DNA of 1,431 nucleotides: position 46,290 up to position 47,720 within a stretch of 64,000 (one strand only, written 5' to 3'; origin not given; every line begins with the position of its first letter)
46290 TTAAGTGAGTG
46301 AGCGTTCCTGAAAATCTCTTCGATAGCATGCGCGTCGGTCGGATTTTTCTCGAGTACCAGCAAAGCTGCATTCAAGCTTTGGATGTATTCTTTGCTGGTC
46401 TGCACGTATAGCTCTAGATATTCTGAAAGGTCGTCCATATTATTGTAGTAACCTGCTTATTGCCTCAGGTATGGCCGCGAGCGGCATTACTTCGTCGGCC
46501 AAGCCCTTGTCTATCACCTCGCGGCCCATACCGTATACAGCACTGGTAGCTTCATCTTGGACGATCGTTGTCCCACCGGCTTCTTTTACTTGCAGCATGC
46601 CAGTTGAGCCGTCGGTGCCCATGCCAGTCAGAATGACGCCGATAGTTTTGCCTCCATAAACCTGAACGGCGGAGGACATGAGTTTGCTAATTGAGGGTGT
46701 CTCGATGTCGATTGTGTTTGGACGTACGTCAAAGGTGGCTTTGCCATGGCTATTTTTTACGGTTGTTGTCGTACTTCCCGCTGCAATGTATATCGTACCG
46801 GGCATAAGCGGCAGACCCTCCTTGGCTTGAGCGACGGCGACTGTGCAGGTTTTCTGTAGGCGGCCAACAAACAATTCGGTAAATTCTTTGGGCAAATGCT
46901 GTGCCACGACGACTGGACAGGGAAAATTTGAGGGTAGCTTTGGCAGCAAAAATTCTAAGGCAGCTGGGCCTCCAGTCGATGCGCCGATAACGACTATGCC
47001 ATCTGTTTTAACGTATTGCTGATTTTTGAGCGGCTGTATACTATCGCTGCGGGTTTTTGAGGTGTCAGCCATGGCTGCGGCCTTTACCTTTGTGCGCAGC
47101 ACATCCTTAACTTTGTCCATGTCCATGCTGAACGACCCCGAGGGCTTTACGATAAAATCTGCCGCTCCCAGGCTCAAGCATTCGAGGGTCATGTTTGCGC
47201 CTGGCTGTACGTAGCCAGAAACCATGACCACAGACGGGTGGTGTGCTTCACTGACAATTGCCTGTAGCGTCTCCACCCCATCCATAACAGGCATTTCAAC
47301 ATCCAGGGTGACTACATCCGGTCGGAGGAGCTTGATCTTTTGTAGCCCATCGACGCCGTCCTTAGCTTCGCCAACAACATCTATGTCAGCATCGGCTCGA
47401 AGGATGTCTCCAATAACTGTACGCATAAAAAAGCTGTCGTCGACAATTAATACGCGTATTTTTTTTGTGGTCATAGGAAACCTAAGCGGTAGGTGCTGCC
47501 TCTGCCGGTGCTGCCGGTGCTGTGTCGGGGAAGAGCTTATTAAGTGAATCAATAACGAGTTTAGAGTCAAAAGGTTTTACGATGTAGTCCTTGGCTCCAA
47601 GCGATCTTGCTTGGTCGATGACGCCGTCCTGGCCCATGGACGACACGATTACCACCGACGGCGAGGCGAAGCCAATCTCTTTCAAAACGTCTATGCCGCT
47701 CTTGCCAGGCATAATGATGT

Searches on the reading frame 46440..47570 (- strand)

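Call 43: search_protein_families(library=pfam, proteins=[window:46440-47570:-], max_evalue=0.00001)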
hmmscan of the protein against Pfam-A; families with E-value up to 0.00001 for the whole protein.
window:46440-47570:- (376 aa): 2 families
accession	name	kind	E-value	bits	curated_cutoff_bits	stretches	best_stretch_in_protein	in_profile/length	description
PF01339.22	CheB_methylest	-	2.4e-58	197.1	24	1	193-371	1-174/174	CheB methylesterase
PF00072.30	Response_reg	-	8.9e-24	84.2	30.2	1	40-144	1-101/111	Response regulator receiver domain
